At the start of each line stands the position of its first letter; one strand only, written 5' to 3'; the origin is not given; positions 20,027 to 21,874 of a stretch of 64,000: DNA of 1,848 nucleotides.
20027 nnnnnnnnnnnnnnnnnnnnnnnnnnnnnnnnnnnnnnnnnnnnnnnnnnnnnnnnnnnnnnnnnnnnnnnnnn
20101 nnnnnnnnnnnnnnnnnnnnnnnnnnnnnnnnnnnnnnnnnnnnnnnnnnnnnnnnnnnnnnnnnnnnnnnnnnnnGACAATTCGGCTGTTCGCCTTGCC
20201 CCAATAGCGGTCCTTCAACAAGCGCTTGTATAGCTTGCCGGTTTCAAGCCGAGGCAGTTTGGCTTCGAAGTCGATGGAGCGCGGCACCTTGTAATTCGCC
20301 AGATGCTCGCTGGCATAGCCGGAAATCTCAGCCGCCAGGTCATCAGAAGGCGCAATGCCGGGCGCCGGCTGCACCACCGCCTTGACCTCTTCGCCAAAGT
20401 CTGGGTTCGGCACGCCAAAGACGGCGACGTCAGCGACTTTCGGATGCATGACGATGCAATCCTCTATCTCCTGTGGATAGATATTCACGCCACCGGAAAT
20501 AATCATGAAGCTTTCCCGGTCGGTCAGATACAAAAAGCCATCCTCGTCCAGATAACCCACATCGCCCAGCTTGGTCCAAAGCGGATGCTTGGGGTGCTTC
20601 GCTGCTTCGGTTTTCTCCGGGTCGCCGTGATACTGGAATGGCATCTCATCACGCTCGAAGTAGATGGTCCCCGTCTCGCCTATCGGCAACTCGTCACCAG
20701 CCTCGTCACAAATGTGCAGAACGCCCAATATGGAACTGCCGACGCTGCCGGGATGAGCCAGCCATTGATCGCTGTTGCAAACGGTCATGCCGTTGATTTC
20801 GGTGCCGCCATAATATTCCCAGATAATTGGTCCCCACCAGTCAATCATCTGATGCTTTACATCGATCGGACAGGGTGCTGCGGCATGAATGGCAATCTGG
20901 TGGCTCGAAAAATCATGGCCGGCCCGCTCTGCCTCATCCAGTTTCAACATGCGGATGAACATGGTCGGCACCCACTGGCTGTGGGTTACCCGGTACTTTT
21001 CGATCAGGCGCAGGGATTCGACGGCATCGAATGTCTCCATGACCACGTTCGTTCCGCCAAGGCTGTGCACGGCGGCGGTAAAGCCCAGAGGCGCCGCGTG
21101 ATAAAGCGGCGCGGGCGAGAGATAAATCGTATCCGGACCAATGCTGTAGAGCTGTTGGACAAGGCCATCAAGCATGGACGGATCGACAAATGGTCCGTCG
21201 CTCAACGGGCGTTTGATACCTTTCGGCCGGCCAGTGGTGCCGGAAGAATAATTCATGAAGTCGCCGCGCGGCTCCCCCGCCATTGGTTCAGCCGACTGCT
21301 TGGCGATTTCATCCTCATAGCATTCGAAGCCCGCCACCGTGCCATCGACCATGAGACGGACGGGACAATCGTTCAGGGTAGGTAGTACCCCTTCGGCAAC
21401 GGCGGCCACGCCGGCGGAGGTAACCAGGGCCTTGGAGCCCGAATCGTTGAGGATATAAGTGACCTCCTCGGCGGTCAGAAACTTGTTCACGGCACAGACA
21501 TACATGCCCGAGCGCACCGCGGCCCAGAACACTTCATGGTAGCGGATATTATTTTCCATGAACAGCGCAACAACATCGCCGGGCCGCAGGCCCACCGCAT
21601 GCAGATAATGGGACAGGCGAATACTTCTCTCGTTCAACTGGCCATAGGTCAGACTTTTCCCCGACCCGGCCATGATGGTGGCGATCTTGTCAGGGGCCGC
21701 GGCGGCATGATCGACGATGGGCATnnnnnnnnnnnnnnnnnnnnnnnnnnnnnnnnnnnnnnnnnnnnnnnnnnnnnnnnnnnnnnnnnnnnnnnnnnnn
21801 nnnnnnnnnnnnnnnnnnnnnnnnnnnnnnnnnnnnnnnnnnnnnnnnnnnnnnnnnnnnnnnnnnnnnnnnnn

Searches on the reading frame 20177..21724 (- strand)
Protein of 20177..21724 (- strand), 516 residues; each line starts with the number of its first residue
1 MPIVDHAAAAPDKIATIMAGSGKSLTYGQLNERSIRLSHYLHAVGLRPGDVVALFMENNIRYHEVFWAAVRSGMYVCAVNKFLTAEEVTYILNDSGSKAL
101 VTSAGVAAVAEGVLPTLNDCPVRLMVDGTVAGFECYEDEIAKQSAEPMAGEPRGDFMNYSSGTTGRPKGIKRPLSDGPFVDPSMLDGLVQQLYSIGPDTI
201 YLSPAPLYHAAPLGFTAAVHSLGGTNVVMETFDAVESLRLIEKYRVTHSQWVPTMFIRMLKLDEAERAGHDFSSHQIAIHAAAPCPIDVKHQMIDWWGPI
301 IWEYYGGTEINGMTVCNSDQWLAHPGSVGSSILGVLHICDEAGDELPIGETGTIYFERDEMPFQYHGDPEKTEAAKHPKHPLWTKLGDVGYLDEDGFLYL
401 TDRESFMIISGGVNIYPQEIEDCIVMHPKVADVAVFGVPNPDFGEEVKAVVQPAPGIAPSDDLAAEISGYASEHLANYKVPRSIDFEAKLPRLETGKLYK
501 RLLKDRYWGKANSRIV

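Call 4: search_protein_families(library=pfam, proteins=[window:20177-21724:-], max_evalue=1)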
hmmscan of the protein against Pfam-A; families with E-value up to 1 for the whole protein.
window:20177-21724:- (516 aa): 2 families
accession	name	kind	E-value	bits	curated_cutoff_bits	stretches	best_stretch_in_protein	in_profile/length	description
PF00501.34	AMP-binding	-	1.3e-64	218.8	29.9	1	6-358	4-376/384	AMP-binding enzyme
PF13193.12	AMP-binding_C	-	1.2e-15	58.6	24.5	1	419-497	1-76/76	AMP-binding enzyme C-terminal domain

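Call 5: search_protein_families(library=ncbifam, proteins=[window:20177-21724:-], max_evalue=1)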
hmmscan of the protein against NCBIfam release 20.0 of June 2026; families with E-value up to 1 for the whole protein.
window:20177-21724:- (516 aa): 106 families (the best 25 are shown)
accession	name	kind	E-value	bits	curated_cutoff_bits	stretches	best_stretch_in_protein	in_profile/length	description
NF009929.0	PRK13390.1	equivalog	6.6e-185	615.2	951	1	5-503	5-500/501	acyl-CoA synthetase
NF038341.1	ligase_FadD4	exception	1.4e-182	607.6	850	1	1-507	1-504/506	fatty-acid--CoA ligase FadD4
NF009071.0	PRK12406.1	subfamily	6.9e-135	450.4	701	1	15-514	4-509/510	acyl-CoA synthetase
NF004837.0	PRK06187.1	subfamily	8.3e-104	347.7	476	1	6-512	17-527/531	long-chain-fatty-acid--CoA ligase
NF006182.0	PRK08316.1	subfamily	2.1e-80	270.7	663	1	7-509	21-519/523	fatty acyl-CoA synthetase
NF005863.0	PRK07798.1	subfamily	3.8e-70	237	543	1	5-498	11-522/540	acyl-CoA synthetase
NF004797.0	PRK06145.1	equivalog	3.5e-67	226.8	850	1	5-509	10-497/499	acyl-CoA synthetase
NF052269.1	Staph_lig_FadD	equivalog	6.8e-67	225.9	650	1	7-504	10-490/499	long-chain-fatty-acid--CoA ligase FadD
NF052580.1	Str24CoAsynCasG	equivalog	5e-66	223.2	750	1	23-501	64-544/548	steroid-24-oyl-CoA synthetase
NF038344.1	bile_CoA_BaiB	exception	5.9e-66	222.9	650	1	22-504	44-499/504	bile acid--CoA ligase BaiB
NF005676.0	PRK07470.1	equivalog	2.8e-65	220.9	774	1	5-506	28-528/544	acyl-CoA synthetase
NF005702.0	PRK07514.1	subfamily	7.7e-65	219.2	558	1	10-508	15-501/506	malonyl-CoA synthase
NF005859.1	PRK07788.1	exception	5e-64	216.7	875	1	7-505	68-556/560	long-chain-fatty-acid--CoA ligase FadD2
NF009233.0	PRK12583.1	subfamily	8.7e-64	215.9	832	2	157-506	206-549/558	fatty acid CoA ligase family protein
NF006181.0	PRK08314.1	subfamily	6.2e-63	212.9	705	2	156-511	208-558/563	long-chain-fatty-acid--CoA ligase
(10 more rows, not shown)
